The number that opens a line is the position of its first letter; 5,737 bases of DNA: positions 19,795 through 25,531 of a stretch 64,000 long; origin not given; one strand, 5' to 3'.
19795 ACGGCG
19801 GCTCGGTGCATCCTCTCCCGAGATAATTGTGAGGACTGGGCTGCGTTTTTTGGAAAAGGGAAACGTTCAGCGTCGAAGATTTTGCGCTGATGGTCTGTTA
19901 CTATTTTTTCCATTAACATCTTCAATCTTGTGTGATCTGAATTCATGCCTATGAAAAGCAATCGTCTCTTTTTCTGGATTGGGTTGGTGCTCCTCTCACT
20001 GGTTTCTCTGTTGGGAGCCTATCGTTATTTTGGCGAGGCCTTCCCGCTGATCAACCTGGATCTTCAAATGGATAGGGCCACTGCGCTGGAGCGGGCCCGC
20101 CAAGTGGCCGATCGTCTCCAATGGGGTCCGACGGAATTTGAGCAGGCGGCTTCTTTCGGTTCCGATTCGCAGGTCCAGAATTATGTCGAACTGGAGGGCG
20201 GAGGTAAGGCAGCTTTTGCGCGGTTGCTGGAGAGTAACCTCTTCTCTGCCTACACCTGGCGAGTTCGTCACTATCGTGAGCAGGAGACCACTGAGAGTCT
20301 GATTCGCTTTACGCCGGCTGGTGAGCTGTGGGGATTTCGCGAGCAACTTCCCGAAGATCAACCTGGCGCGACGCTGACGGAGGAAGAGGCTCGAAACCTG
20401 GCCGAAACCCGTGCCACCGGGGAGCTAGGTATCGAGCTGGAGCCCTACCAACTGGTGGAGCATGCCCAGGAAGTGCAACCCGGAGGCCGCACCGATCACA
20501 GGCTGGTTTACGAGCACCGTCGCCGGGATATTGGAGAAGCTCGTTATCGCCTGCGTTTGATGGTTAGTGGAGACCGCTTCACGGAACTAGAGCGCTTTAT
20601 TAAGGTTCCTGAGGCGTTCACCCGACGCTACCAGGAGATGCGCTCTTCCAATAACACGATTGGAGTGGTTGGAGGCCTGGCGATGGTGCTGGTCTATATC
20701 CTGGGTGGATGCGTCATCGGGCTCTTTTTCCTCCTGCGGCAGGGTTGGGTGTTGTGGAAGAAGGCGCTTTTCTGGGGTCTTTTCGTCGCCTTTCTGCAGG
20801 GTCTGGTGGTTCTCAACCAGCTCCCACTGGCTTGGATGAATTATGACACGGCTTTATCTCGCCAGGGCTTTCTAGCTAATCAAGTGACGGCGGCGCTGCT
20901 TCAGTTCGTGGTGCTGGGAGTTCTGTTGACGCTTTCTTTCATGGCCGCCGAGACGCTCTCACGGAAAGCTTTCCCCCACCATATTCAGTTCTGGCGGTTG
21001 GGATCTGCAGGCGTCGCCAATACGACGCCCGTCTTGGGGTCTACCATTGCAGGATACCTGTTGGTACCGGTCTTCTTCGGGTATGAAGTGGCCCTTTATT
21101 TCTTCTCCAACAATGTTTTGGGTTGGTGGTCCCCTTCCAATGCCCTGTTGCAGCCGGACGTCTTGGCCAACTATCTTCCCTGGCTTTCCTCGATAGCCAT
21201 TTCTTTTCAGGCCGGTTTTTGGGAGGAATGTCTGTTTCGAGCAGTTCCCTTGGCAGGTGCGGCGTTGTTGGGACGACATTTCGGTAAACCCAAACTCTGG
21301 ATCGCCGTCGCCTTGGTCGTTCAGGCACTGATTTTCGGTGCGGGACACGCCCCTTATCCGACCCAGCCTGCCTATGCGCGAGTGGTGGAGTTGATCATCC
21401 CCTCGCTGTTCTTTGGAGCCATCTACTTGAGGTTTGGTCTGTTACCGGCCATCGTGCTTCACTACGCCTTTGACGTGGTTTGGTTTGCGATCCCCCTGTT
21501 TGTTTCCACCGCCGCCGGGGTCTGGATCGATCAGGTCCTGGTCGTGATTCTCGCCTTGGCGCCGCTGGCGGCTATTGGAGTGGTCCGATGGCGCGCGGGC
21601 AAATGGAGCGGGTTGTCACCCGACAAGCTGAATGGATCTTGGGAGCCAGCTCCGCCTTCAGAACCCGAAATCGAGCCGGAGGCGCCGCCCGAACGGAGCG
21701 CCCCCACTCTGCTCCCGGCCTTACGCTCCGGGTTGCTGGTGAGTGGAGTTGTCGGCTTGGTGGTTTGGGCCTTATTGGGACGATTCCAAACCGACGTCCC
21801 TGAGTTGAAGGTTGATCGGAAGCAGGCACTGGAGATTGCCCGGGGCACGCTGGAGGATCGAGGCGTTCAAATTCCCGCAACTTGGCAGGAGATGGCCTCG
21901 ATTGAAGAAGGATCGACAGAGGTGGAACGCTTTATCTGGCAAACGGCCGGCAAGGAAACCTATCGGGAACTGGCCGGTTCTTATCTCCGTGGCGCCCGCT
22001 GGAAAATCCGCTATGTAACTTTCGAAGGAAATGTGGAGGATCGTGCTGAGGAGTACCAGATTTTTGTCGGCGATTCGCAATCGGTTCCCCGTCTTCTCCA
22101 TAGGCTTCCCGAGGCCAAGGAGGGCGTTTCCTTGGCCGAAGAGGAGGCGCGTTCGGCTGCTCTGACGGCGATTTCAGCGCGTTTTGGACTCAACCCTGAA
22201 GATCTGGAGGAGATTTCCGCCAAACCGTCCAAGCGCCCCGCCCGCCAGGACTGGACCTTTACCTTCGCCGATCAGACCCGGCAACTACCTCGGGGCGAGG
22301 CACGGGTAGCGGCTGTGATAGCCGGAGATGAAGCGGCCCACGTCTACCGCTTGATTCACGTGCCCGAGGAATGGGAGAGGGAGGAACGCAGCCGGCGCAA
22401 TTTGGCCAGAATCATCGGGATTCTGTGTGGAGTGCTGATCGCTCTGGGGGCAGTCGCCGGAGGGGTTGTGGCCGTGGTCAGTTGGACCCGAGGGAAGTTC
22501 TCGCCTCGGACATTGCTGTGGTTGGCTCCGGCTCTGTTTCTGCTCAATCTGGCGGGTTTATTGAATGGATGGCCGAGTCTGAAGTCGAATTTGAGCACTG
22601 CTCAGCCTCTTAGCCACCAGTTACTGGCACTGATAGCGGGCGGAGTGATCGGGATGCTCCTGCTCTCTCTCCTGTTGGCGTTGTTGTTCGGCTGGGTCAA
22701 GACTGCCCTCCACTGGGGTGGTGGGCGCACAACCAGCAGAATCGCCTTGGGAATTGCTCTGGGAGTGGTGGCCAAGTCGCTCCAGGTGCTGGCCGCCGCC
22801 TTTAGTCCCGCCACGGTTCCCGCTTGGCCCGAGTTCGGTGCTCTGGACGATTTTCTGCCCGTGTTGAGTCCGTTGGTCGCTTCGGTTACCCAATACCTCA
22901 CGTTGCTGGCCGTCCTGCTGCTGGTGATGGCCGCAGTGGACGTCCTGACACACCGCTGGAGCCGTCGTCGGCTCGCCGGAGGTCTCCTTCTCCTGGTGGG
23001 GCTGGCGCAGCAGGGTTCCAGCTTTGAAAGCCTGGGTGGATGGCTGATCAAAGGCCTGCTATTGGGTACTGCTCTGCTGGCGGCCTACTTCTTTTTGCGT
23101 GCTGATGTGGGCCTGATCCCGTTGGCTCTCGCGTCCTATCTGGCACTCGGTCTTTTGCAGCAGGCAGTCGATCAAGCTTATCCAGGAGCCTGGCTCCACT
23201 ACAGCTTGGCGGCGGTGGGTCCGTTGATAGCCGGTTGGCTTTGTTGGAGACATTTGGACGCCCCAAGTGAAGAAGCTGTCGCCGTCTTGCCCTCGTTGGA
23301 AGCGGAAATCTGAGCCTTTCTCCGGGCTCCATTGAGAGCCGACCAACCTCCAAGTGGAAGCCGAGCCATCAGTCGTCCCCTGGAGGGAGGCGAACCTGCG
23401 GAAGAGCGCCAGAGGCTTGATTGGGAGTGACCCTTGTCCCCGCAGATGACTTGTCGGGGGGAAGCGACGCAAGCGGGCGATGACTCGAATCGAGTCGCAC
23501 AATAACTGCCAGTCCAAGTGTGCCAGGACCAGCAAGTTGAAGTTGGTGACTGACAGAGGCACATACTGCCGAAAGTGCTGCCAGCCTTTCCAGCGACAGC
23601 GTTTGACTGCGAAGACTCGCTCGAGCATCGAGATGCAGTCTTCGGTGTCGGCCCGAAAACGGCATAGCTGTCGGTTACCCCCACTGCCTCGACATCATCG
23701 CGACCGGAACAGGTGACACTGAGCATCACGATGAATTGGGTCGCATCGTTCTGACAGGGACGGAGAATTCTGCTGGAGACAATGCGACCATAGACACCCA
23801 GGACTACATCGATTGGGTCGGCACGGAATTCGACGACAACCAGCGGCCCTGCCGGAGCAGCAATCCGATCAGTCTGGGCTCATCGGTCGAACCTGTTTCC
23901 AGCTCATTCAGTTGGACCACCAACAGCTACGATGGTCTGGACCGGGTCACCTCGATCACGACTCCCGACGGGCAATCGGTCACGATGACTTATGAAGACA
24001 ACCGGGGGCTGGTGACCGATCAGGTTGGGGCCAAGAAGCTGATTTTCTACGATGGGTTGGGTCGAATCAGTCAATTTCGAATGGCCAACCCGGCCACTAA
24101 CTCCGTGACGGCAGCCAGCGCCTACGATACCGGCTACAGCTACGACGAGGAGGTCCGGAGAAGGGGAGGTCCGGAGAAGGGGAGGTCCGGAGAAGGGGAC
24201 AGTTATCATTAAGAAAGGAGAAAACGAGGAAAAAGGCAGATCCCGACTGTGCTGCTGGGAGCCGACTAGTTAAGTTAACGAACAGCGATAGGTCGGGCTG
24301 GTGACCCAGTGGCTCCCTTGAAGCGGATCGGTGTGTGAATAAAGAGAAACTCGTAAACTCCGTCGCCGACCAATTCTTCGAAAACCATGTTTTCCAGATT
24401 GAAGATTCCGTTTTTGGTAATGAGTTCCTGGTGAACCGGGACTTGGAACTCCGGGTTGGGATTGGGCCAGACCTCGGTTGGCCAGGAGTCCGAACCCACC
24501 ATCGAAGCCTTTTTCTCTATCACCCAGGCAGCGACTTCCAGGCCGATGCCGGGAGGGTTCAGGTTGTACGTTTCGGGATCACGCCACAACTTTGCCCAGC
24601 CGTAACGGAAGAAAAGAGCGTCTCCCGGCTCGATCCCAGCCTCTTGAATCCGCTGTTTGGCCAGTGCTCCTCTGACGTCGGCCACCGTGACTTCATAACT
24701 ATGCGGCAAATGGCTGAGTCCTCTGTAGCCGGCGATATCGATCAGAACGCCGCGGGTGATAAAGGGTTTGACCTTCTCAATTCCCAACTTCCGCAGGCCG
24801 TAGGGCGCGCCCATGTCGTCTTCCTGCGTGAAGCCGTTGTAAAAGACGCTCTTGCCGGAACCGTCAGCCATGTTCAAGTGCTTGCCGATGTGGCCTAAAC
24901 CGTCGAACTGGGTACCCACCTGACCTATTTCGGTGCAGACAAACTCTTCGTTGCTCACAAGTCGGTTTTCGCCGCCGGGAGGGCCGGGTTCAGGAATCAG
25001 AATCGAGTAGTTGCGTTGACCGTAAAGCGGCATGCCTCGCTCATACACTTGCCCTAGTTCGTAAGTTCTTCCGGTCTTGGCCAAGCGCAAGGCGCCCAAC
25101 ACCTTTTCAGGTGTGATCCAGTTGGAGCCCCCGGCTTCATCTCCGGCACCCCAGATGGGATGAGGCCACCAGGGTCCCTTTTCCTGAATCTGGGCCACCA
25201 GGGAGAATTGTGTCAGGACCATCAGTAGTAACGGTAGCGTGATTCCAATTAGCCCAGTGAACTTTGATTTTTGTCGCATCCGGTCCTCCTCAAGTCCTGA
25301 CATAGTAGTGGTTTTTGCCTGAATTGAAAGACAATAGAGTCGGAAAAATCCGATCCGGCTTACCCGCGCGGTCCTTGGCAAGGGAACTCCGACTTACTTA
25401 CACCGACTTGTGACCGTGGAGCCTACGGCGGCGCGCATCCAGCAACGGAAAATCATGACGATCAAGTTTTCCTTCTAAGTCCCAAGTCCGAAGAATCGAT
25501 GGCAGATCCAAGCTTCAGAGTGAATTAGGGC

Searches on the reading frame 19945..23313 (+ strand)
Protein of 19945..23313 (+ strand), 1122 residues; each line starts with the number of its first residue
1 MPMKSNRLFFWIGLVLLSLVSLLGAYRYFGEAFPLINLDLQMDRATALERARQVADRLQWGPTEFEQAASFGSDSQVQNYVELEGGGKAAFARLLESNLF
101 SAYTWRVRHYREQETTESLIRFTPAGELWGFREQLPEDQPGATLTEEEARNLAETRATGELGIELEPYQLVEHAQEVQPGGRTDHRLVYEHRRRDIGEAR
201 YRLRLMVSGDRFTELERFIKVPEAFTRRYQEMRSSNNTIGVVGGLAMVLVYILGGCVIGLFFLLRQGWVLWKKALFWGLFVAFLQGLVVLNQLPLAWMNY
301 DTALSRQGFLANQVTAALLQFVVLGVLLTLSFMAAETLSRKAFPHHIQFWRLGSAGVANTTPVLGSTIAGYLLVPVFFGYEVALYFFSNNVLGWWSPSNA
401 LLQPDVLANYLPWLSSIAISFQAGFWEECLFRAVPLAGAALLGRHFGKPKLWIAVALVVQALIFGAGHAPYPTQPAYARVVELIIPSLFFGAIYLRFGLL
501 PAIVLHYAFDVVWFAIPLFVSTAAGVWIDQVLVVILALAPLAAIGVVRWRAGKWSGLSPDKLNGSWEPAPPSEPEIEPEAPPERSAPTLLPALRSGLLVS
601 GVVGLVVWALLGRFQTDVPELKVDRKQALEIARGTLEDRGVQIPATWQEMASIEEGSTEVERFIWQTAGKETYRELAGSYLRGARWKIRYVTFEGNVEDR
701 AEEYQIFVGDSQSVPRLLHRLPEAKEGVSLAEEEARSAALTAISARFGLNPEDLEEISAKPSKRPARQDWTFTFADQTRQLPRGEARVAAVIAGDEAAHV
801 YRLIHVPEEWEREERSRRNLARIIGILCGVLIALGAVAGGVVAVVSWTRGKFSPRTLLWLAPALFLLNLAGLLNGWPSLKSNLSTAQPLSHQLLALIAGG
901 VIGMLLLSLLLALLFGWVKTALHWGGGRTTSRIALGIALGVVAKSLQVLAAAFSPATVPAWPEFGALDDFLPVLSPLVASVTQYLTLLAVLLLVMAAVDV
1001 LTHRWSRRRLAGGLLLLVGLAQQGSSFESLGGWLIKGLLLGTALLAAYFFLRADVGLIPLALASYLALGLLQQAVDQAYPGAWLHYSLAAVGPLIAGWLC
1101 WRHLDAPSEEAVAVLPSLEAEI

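Call 7: search_protein_families(library=pfam, proteins=[window:19945-23313:+], max_evalue=0.01)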
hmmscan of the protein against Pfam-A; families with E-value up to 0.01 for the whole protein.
window:19945-23313:+ (1122 aa): 1 family
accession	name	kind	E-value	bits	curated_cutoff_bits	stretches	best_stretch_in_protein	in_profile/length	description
PF02517.21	Rce1-like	-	6.4e-12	46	22.4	1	412-511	4-92/93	Type II CAAX prenyl endopeptidase Rce1-like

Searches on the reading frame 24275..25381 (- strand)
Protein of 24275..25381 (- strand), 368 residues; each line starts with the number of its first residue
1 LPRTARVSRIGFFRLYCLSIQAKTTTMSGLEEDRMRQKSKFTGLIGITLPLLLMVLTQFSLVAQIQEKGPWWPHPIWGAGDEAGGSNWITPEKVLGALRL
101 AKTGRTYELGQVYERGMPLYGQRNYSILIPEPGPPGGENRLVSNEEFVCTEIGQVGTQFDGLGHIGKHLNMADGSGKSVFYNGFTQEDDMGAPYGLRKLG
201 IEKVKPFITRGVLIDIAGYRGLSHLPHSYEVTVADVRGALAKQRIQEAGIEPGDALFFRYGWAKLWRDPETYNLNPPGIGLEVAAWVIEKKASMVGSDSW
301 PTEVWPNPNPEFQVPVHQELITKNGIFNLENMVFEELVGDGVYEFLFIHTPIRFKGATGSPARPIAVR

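Call 7: search_protein_families(library=pfam, proteins=[window:24275-25381:-], max_evalue=0.01)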
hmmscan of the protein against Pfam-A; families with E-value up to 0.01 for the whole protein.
window:24275-25381:- (368 aa): 1 family
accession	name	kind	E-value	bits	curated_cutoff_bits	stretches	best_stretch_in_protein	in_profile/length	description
PF04199.19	Cyclase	-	1.4e-20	74.4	23.1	1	107-303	1-141/142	Putative cyclase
